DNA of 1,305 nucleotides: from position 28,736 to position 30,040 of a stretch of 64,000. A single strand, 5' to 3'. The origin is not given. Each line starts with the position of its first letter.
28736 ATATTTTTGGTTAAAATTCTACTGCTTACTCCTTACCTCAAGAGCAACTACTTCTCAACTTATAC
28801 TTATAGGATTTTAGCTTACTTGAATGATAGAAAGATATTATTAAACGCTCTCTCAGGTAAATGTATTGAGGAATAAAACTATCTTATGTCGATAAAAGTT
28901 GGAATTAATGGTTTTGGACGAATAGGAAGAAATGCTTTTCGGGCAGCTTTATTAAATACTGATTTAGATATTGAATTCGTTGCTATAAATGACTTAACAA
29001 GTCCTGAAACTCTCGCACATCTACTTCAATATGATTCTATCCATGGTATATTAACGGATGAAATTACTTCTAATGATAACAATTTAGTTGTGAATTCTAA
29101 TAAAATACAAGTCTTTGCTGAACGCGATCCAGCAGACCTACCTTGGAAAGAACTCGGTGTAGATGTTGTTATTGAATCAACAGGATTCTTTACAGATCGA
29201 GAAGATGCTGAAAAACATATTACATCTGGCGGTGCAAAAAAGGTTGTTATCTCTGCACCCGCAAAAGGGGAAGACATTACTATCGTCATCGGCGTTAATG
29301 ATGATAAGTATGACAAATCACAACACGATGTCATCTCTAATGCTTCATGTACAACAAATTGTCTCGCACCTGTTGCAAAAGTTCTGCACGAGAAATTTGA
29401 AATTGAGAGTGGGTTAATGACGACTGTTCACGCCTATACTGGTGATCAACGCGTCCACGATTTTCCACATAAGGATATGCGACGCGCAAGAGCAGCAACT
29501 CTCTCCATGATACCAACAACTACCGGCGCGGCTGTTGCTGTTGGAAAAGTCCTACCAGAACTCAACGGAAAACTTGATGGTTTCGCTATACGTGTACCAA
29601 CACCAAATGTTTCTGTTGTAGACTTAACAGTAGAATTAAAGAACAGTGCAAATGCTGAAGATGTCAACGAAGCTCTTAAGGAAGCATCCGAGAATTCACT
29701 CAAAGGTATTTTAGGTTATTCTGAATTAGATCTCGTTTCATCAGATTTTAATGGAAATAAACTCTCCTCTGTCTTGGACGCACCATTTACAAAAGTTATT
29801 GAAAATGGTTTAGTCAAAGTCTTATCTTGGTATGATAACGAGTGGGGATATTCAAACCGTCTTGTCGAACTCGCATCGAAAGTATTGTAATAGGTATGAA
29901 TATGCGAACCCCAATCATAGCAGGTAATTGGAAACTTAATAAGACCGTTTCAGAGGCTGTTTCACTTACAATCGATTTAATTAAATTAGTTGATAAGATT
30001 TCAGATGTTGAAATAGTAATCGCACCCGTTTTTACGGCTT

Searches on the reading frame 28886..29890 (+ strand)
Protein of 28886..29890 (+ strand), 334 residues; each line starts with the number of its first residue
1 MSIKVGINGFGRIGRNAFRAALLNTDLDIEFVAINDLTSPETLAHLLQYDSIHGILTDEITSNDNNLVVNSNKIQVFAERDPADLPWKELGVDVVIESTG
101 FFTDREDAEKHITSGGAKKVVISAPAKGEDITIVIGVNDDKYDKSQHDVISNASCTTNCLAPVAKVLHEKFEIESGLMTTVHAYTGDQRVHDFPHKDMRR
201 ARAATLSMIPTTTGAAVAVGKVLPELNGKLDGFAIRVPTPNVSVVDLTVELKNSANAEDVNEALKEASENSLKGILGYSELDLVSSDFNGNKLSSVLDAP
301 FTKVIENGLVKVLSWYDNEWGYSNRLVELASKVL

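Call 14: search_protein_families(library=pfam, proteins=[window:28886-29890:+], max_evalue=0.01)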
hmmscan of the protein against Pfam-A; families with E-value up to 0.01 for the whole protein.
window:28886-29890:+ (334 aa): 2 families
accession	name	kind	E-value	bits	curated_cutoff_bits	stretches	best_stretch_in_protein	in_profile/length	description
PF02800.25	Gp_dh_C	-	1.9e-66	223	24.4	1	160-316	1-158/158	Glyceraldehyde 3-phosphate dehydrogenase, C-terminal domain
PF00044.30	Gp_dh_N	-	9.7e-40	135.4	31.7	1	3-104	1-100/101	Glyceraldehyde 3-phosphate dehydrogenase, NAD binding domain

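Call 77: find_encoding_contigs(protein=window:28886-29890:+, flank=3000, max_places=6)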
Protein window:28886-29890:+ (334 aa): no gene with exactly this product is on record in the collection.
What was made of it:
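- Tried and rejected: Looking up the window's own contig through its GAPDH protein failed, because the sequence is not on record (call 77).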
